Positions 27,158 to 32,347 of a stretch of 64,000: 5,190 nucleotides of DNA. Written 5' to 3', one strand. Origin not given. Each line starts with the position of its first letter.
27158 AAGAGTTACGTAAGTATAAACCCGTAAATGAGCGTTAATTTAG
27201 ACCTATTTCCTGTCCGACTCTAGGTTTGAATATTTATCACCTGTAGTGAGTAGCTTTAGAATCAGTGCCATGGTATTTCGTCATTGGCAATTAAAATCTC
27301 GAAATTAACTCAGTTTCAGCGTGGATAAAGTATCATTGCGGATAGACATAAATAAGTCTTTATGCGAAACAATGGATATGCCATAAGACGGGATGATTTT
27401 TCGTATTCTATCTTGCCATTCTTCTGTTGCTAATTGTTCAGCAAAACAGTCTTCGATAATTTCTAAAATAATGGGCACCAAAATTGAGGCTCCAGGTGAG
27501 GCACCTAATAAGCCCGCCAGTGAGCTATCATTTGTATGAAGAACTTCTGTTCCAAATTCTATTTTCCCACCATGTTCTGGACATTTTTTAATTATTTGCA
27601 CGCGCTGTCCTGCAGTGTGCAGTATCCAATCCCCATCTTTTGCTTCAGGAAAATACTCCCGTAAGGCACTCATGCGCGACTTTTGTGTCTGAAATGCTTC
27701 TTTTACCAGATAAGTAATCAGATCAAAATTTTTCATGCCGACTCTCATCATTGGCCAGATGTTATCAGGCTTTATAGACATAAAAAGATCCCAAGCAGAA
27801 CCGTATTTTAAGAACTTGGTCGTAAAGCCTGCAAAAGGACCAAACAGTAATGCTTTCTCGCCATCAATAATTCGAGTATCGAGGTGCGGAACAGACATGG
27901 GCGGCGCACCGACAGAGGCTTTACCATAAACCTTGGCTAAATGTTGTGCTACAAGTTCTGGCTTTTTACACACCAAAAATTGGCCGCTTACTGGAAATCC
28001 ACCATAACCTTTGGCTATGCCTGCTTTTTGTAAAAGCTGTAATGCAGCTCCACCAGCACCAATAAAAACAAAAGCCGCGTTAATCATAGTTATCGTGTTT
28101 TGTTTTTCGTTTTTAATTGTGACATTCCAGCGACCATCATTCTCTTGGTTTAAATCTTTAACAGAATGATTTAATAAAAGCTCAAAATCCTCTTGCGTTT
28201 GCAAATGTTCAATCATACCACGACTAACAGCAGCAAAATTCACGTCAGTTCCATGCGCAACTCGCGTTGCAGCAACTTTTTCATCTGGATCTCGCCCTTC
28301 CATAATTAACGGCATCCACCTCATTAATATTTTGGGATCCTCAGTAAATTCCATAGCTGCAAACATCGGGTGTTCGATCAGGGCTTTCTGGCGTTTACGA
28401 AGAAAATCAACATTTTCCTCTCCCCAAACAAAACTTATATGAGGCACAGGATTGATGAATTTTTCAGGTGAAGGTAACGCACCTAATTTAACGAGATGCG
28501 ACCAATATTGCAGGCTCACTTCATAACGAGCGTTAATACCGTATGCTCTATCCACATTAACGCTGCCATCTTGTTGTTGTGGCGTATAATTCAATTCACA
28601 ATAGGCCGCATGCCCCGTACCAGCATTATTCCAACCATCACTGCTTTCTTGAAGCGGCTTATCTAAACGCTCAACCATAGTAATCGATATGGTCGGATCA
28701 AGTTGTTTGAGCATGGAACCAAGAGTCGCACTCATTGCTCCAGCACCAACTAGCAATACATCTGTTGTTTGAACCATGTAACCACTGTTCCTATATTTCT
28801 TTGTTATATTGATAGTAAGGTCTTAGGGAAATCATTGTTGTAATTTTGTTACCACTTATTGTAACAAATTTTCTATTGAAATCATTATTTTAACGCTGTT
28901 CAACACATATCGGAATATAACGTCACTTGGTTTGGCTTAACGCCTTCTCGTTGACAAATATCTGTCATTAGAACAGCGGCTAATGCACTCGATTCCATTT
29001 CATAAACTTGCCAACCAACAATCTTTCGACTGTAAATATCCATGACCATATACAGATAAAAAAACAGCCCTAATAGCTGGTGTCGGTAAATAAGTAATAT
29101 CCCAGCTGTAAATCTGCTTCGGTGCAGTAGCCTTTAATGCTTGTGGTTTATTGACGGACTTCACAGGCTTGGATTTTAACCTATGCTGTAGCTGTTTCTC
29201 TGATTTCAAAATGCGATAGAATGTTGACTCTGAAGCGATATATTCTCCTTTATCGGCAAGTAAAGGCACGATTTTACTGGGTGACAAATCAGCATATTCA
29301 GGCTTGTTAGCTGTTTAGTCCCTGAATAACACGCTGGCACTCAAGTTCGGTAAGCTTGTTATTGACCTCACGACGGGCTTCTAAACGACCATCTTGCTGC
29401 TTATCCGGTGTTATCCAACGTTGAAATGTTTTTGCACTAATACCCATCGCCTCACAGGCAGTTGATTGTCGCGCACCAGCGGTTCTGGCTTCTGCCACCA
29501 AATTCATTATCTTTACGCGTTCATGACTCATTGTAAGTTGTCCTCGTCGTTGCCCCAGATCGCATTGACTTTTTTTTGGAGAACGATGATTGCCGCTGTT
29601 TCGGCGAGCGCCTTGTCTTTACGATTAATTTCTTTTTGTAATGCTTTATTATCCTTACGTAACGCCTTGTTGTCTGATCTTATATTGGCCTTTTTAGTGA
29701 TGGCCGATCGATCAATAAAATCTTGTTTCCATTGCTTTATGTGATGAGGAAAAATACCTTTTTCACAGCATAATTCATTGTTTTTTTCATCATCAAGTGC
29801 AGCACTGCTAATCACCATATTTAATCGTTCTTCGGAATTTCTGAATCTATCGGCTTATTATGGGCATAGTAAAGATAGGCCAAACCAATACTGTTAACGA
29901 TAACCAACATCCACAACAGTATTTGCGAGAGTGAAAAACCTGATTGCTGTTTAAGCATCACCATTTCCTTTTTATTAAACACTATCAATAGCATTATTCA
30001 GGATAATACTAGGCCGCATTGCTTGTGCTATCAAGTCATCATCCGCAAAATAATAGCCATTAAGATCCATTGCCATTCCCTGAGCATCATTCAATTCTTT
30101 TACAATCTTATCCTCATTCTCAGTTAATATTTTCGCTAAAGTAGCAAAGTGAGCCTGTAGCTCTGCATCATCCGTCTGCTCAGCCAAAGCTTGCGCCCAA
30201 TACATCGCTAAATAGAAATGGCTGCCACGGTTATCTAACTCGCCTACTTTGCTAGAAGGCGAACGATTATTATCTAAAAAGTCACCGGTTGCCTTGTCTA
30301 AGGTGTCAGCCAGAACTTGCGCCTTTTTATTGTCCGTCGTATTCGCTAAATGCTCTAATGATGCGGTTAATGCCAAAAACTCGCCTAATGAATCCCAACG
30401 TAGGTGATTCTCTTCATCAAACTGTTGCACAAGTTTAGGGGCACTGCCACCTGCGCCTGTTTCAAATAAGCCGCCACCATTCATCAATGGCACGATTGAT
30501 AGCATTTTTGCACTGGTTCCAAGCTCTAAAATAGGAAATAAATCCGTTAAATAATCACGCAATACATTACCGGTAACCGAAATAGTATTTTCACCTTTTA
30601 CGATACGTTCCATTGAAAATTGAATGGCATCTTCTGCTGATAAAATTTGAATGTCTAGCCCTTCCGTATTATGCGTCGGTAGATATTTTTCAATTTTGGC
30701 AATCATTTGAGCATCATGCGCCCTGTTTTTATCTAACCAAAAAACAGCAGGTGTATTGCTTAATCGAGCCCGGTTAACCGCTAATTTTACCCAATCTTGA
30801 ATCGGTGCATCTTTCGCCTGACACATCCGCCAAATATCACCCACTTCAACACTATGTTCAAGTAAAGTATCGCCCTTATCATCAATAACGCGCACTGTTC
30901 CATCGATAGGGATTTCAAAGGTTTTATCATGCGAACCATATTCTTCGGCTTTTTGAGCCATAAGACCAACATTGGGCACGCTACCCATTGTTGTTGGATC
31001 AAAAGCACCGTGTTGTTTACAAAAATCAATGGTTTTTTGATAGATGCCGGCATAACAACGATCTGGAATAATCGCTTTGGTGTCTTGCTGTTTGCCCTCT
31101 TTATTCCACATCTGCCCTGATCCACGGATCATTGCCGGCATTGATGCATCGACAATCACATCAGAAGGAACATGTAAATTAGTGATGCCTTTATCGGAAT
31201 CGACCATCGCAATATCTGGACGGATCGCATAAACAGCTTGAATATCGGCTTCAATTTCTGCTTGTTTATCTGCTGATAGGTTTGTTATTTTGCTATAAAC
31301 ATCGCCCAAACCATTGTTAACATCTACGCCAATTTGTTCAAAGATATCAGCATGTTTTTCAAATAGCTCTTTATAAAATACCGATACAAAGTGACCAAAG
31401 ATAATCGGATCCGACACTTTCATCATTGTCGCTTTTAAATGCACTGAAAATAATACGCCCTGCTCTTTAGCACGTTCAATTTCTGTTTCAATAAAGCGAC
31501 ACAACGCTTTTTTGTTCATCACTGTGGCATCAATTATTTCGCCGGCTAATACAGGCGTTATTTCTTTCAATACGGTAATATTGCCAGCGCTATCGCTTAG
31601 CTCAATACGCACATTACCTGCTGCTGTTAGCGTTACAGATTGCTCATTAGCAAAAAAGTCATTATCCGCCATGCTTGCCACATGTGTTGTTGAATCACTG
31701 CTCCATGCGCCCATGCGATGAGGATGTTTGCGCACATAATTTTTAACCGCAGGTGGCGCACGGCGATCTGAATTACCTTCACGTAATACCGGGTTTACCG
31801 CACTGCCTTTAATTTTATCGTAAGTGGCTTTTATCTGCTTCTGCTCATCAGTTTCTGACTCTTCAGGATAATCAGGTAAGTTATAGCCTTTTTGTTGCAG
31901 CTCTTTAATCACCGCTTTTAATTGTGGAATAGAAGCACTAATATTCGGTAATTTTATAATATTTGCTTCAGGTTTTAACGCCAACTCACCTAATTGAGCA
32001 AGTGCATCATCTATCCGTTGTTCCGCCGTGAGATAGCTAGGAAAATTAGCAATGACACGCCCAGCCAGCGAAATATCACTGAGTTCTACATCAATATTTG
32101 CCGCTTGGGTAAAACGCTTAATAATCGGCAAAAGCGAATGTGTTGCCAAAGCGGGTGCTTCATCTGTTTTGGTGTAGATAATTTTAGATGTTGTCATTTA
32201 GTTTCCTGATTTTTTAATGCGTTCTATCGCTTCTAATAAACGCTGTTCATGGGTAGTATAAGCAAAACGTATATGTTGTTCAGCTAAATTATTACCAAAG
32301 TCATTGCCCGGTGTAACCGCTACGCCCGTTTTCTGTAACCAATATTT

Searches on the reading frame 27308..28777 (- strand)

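Call 29: search_protein_families(library=ncbifam, proteins=[window:27308-28777:-], max_evalue=1e-20)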
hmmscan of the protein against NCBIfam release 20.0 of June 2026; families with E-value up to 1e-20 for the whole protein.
window:27308-28777:- (490 aa): 15 families
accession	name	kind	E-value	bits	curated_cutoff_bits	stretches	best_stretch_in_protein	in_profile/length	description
NF003613.0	PRK05257.3-4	subfamily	5.5e-237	787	728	1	3-490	4-493/494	malate:quinone oxidoreductase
NF003605.0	PRK05257.1-4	subfamily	3.3e-217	722.2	666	1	3-490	29-519/545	malate:quinone oxidoreductase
NF003608.0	PRK05257.2-4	subfamily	2.9e-214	712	733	1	3-489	7-495/498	malate:quinone oxidoreductase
NF003614.0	PRK05257.3-5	equivalog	1.5e-212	706.5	850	1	4-489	10-497/499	malate:quinone oxidoreductase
NF009875.0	PRK13339.1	subfamily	3e-208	692.4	623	1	3-489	5-492/498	malate:quinone oxidoreductase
NF003610.0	PRK05257.3-1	equivalog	3.9e-205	682.1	745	1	3-489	8-493/495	malate:quinone oxidoreductase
TIGR01320.1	mal_quin_oxido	equivalog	3.5e-202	672.4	549.95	1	5-483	1-478/482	malate dehydrogenase (quinone)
NF003611.0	PRK05257.3-2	subfamily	1.8e-199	663.5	499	1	3-489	4-492/497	malate:quinone oxidoreductase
NF003604.0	PRK05257.1-3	subfamily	2.1e-199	663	737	1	3-489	6-492/500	malate:quinone oxidoreductase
NF003612.0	PRK05257.3-3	equivalog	4.3e-198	658.8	742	1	4-489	11-496/498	malate:quinone oxidoreductase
NF003606.0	PRK05257.2-1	subfamily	6.3e-196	652.2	425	1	3-489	9-494/497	malate:quinone oxidoreductase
NF003607.0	PRK05257.2-3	equivalog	5.8e-193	642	734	1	4-488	12-494/497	malate:quinone oxidoreductase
NF003603.0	PRK05257.1-1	subfamily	9.4e-191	635.2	563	1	3-469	30-498/548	malate:quinone oxidoreductase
NF040844.1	Lac_Quin_Ox_NO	exception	3.5e-178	593.1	915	1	6-489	2-486/489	L-lactate dehydrogenase (quinone)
NF003609.0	PRK05257.2-5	equivalog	9.5e-151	502.6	586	1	1-470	1-469/488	malate:quinone oxidoreductase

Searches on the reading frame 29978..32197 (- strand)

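Call 27: search_protein_families(library=ncbifam, proteins=[window:29978-32197:-], max_evalue=0.00001)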
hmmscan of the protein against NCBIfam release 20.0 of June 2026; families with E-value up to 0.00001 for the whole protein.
window:29978-32197:- (740 aa): 1 family
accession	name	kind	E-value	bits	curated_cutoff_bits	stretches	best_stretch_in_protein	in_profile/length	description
TIGR00178.1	monomer_idh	equivalog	0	1336.2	950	1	3-739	5-741/744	NADP-dependent isocitrate dehydrogenase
